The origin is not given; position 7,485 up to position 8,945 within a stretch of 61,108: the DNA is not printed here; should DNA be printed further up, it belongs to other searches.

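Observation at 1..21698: Paralogue-rich amine/polyamine-type catabolic island in an archaeon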

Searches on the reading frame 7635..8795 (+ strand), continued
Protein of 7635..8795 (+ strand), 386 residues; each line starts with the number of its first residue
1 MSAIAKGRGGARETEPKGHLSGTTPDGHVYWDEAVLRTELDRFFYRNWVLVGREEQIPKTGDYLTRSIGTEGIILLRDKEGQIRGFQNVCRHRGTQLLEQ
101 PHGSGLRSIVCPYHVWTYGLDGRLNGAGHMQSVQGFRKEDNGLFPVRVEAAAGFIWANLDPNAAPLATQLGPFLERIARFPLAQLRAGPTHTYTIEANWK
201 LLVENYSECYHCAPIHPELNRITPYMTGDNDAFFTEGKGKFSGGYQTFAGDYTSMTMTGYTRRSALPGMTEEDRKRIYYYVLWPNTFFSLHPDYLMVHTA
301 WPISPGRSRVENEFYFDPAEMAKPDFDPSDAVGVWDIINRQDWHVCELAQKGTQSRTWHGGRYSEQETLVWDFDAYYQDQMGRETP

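Call 38: search_protein_families(library=ncbifam, proteins=[L001:1104-2600:+, L001:5694-6557:-, L001:19566-21029:-, L083:16882-18240:+, L083:2307-3563:+], max_evalue=1e-10)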
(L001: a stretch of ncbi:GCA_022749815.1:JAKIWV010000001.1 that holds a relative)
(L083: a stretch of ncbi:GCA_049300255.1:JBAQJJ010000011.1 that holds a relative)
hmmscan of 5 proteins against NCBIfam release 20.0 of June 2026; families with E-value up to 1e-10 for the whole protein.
L001:1104-2600:+ (498 aa): 40 families (the best 25 are shown)
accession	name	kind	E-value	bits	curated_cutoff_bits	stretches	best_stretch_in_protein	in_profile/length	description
NF010000.0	PRK13473.1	subfamily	2.2e-174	580.6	615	1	3-480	2-473/475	aminobutyraldehyde dehydrogenase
TIGR01804.1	BADH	equivalog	1e-151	505.6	668.6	1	8-475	2-467/467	betaine-aldehyde dehydrogenase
NF009725.0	PRK13252.1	equivalog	3.5e-141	471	593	1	3-482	6-482/488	betaine-aldehyde dehydrogenase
TIGR02299.1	HpaE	equivalog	3.3e-135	451.4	638.35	1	6-481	3-478/488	5-carboxymethyl-2-hydroxymuconate semialdehyde dehydrogenase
TIGR03374.1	ABALDH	equivalog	9.5e-130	433.6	909.3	1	4-479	2-471/472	aminobutyraldehyde dehydrogenase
NF045735.1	PaDhStyDPseudo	equivalog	2.3e-125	419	850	1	4-479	3-481/483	phenylacetaldehyde dehydrogenase StyD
NF045736.1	PaDhStyDRhodo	equivalog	1.9e-124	415.9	800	1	4-473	3-471/479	phenylacetaldehyde dehydrogenase StyD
NF052305.1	DioxValDhHalo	equivalog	1.9e-122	409.6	750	1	4-479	5-481/483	2,5-dioxovalerate dehydrogenase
NF042993.1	AlphKGSA_gudD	equivalog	1.3e-117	393.5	770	1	5-479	5-480/481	alpha-ketoglutaric semialdehyde dehydrogenase GucD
NF040792.1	glyc_ald_dh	equivalog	2.1e-117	393.1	760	1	5-484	2-478/488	D-glyceraldehyde dehydrogenase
NF007497.0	PRK10090.1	equivalog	9.1e-116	387.4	500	1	3-480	6-478/480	aldehyde dehydrogenase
TIGR03216.1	OH_muco_semi_DH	equivalog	1.4e-115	386.7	693.25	1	7-480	4-480/481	2-hydroxymuconic semialdehyde dehydrogenase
NF050026.1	AcaldDHExaC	equivalog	5.5e-114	381.6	900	1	7-482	19-496/503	acetaldehyde dehydrogenase ExaC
NF040648.1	lactal_redase_Meth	equivalog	1.6e-110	370.3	650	1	6-476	1-459/463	lactaldehyde dehydrogenase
TIGR01780.1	SSADH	subfamily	2.1e-110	369.7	646.35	1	23-475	1-448/448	succinate-semialdehyde dehydrogenase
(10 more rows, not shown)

L001:5694-6557:- (287 aa): 5 families
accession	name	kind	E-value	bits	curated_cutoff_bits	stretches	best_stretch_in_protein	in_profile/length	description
TIGR01227.1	hutG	equivalog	2.1e-42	145.4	229.15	1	2-264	36-302/307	formimidoylglutamase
TIGR01230.1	agmatinase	equivalog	6.8e-34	117.8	174.3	1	3-268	15-273/275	agmatinase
NF002564.0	PRK02190.1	subfamily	1.7e-31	109.6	302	1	4-271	36-301/307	agmatinase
NF010347.0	PRK13775.1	equivalog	1.6e-17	63.8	381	1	16-262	67-318/331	formimidoylglutamase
TIGR01229.1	rocF_arginase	equivalog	7.6e-16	58.3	227.6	0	153-256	178-281/300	arginase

L001:19566-21029:- (487 aa): 41 families (the best 25 are shown)
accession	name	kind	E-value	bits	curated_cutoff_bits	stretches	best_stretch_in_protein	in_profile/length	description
NF040648.1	lactal_redase_Meth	equivalog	4e-120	402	650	1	8-478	1-463/463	lactaldehyde dehydrogenase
NF006916.0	PRK09407.1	equivalog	2.3e-111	373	521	1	17-475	30-490/526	succinic semialdehyde dehydrogenase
TIGR02299.1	HpaE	equivalog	4.7e-106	355.3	638.35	1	7-480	2-479/488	5-carboxymethyl-2-hydroxymuconate semialdehyde dehydrogenase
TIGR01780.1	SSADH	subfamily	5.7e-104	348.5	646.35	1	25-473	1-448/448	succinate-semialdehyde dehydrogenase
TIGR01804.1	BADH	equivalog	8.6e-104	347.6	668.6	1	9-473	1-467/467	betaine-aldehyde dehydrogenase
NF010000.0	PRK13473.1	subfamily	8.9e-101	337.8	615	1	7-478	4-473/475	aminobutyraldehyde dehydrogenase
NF042993.1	AlphKGSA_gudD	equivalog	1.2e-100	337.5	770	1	7-477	5-480/481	alpha-ketoglutaric semialdehyde dehydrogenase GucD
NF009725.0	PRK13252.1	equivalog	1.8e-99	333.4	593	1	4-481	5-483/488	betaine-aldehyde dehydrogenase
NF007497.0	PRK10090.1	equivalog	6.8e-99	331.8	500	1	6-478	7-478/480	aldehyde dehydrogenase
NF008415.0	PRK11241.1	equivalog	1.1e-95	321.2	828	1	8-478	13-481/482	NADP-dependent succinate-semialdehyde dehydrogenase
NF040869.1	G3PDH_Arch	equivalog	2.7e-92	310.1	780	1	3-478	17-492/502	NADP-dependent glyceraldehyde-3-phosphate dehydrogenase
NF045735.1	PaDhStyDPseudo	equivalog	5.5e-91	305.6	850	1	7-477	4-481/483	phenylacetaldehyde dehydrogenase StyD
TIGR03216.1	OH_muco_semi_DH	equivalog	1.9e-90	303.8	693.25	1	7-478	2-480/481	2-hydroxymuconic semialdehyde dehydrogenase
NF052305.1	DioxValDhHalo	equivalog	3.4e-90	303.3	750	1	7-477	6-481/483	2,5-dioxovalerate dehydrogenase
NF045736.1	PaDhStyDRhodo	equivalog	1.6e-89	300.7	800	1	7-476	4-476/479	phenylacetaldehyde dehydrogenase StyD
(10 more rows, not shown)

L083:16882-18240:+ (452 aa): 1 family
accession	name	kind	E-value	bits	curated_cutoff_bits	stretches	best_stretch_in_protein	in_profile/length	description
TIGR03467.1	HpnE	equivalog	1.5e-17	64.1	283.05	1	8-441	1-429/430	hydroxysqualene dehydroxylase HpnE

L083:2307-3563:+ (418 aa): 1 family
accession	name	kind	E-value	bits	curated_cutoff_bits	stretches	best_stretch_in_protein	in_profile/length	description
NF043000.1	carsnrspmd_synth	equivalog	2.5e-15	56.7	800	1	49-285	57-303/405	carboxynorspermidine synthase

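Call 43: search_solved_structures(query=window:7635-8795:+, max_evalue=1e-36, show_alignments=5)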
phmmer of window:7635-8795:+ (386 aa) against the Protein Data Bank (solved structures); distinct sequences matched with E-value up to 1e-36: 5.
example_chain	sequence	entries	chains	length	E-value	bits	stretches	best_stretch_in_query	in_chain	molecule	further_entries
6y8j_A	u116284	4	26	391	7.9e-46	160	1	30-362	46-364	Carnitine monooxygenase oxygenase subunit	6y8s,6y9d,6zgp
6y9c_A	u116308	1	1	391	1.4e-44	155.9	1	30-362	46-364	Carnitine monooxygenase oxygenase subunit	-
3n0q_A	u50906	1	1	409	1.3e-39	139.6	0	18-224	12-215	Putative aromatic-ring hydroxylating dioxygenase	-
3vca_A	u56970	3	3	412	4.1e-39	137.9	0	20-224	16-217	Ring-hydroxylating dioxygenase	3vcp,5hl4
4qup_A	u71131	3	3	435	5.3e-39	137.6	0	19-224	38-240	Monoxygenase; demethylase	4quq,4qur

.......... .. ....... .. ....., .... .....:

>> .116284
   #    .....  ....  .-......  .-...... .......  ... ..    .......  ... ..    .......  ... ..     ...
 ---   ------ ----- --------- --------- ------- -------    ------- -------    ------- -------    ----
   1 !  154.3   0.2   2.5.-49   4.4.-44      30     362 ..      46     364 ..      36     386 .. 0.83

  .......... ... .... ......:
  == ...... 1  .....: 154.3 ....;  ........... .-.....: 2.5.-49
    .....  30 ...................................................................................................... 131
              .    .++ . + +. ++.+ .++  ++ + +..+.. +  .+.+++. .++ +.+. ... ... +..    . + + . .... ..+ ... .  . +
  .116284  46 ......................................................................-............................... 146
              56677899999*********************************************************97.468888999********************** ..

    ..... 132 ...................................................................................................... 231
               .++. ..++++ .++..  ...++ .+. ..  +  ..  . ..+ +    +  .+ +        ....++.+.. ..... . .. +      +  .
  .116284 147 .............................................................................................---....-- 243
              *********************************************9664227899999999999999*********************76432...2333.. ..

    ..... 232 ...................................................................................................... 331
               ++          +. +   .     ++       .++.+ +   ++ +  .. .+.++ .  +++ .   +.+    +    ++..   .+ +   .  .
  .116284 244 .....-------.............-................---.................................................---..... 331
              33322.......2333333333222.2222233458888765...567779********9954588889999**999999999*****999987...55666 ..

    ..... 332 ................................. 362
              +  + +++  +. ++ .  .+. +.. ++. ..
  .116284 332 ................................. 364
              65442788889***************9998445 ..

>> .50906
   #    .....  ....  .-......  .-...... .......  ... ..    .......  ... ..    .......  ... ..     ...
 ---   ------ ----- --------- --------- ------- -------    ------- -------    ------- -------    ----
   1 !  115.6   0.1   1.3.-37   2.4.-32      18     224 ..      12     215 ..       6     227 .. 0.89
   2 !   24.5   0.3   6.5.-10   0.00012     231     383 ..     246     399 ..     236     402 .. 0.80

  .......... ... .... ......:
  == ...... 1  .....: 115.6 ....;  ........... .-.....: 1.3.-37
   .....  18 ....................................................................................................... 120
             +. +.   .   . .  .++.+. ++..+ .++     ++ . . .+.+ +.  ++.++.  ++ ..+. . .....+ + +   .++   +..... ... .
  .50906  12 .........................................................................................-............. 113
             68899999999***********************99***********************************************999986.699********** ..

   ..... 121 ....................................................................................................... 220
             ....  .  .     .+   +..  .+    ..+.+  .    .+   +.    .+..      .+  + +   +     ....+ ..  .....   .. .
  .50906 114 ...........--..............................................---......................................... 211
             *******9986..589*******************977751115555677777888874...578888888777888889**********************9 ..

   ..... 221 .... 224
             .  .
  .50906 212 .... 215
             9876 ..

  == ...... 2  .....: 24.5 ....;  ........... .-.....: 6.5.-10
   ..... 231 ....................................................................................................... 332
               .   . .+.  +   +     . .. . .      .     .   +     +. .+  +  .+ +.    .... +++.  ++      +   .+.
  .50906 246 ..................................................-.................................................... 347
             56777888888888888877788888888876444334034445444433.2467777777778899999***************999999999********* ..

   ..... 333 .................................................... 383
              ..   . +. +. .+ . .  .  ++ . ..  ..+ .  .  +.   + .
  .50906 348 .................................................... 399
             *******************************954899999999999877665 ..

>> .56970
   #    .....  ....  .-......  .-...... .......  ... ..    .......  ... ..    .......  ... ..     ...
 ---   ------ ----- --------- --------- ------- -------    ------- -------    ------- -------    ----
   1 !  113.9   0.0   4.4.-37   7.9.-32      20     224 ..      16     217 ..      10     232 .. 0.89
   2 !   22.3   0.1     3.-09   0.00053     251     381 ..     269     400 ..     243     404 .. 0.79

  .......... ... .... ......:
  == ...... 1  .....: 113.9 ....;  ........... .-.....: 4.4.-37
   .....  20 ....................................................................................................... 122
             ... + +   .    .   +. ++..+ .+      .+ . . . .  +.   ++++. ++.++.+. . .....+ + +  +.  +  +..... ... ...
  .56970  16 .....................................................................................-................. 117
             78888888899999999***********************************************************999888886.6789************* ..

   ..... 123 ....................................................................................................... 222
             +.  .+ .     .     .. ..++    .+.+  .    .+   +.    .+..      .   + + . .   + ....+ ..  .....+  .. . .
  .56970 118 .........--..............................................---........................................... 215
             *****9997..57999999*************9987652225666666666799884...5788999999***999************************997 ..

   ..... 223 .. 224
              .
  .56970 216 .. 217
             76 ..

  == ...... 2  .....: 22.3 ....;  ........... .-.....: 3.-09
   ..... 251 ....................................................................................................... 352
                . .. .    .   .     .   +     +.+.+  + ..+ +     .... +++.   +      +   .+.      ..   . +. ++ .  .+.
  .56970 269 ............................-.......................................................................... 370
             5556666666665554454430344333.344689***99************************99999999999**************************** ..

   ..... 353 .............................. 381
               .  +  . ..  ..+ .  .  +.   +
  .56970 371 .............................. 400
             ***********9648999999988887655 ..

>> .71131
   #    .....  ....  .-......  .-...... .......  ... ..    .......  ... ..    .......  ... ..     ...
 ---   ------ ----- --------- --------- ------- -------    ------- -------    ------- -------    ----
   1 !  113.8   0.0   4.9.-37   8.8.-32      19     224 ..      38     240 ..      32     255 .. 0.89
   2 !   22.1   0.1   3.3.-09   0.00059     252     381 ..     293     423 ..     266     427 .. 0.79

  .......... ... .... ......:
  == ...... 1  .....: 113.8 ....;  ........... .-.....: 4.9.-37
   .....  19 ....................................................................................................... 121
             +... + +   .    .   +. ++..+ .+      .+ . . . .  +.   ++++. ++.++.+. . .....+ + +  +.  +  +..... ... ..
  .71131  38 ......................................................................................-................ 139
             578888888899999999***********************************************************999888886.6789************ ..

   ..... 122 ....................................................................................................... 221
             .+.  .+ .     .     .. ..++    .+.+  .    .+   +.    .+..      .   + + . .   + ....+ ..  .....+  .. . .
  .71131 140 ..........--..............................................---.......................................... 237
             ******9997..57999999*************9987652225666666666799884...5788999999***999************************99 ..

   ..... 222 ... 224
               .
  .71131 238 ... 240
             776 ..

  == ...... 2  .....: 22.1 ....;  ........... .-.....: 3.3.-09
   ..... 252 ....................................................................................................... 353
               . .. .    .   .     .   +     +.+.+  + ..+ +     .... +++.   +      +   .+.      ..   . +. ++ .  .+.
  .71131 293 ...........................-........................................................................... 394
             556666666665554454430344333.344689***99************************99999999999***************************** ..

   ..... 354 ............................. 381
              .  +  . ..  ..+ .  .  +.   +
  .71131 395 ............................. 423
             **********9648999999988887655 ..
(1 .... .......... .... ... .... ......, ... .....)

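Call 52: find_encoding_contigs(protein=L003:19502-20995:-, flank=9000, max_places=2)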
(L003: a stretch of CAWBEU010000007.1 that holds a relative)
Protein L003:19502-20995:- (498 aa): 2 contigs read that carry it; 2 places shown.
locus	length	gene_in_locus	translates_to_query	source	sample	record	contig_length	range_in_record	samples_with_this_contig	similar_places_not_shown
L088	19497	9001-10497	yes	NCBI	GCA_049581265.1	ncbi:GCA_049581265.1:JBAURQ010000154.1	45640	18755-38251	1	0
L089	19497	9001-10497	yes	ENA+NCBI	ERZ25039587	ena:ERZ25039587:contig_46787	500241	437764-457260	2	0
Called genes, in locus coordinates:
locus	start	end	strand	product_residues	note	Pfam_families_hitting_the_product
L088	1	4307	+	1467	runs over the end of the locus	PF09286:Pro-kuma_activ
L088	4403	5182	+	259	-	PF00702:Hydrolase, PF13419:HAD_2, PF13242:Hydrolase_like (weak)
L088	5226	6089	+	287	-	PF01555:N6_N4_Mtase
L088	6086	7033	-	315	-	-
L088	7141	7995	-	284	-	PF04909:Amidohydro_2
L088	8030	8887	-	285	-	PF04909:Amidohydro_2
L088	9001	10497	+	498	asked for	PF00202:Aminotran_3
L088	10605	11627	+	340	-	PF00528:BPD_transp_1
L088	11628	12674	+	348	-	PF00528:BPD_transp_1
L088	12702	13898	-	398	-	PF03435:Sacchrp_dh_NADP, PF16653:Sacchrp_dh_C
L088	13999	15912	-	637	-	PF00496:SBP_bac_5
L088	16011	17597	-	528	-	PF01266:DAO, PF01593:Amino_oxidase (faint), PF13450:NAD_binding_8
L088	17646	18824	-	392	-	PF00355:Rieske, PF00848:Ring_hydroxyl_A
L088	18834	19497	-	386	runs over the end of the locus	PF00355:Rieske, PF00848:Ring_hydroxyl_A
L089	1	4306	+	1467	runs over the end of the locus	PF09286:Pro-kuma_activ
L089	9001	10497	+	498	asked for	PF00202:Aminotran_3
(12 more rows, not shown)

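Call 56: find_encoding_contigs(protein=L001:1104-2600:+, flank=10000, max_places=1)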
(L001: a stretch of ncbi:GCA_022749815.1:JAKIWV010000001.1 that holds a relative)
Protein L001:1104-2600:+ (498 aa): 1 contig read that carries it; 1 place shown.
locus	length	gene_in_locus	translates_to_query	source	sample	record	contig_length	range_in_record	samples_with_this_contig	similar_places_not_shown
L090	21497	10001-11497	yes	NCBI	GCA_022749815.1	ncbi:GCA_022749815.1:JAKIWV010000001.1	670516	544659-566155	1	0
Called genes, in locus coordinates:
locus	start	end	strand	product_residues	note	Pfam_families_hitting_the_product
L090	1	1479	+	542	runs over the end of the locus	PF00202:Aminotran_3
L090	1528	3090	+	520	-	PF01593:Amino_oxidase, PF07992:Pyr_redox_2 (faint), PF12831:FAD_oxidored (weak), PF13450:NAD_binding_8, PF01266:DAO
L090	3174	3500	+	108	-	PF07883:Cupin_2, PF02311:AraC_binding (weak)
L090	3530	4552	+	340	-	PF19300:BPD_transp_1_N, PF00528:BPD_transp_1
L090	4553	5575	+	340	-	PF00528:BPD_transp_1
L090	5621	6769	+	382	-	PF02463:SMC_N (faint), PF00005:ABC_tran, PF13304:AAA_21 (faint), PF08352:oligo_HPY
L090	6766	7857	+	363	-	PF00005:ABC_tran, PF13304:AAA_21 (faint), PF08352:oligo_HPY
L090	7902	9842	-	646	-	PF00496:SBP_bac_5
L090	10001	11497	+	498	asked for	PF00171:Aldedh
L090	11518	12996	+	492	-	PF00171:Aldedh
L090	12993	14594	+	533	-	PF00890:FAD_binding_2 (weak), PF01266:DAO, PF01494:FAD_binding_3 (faint), PF01946:Thi4 (weak), PF07992:Pyr_redox_2 (weak), PF12831:FAD_oxidored, PF01593:Amino_oxidase, PF13450:NAD_binding_8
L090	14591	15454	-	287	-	PF00491:Arginase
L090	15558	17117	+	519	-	PF00890:FAD_binding_2 (faint), PF01266:DAO (weak), PF01946:Thi4 (weak), PF03486:HI0933_like (faint), PF07992:Pyr_redox_2 (weak), PF12831:FAD_oxidored, PF13450:NAD_binding_8, PF01593:Amino_oxidase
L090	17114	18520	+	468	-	PF00202:Aminotran_3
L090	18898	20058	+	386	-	PF00355:Rieske, PF00848:Ring_hydroxyl_A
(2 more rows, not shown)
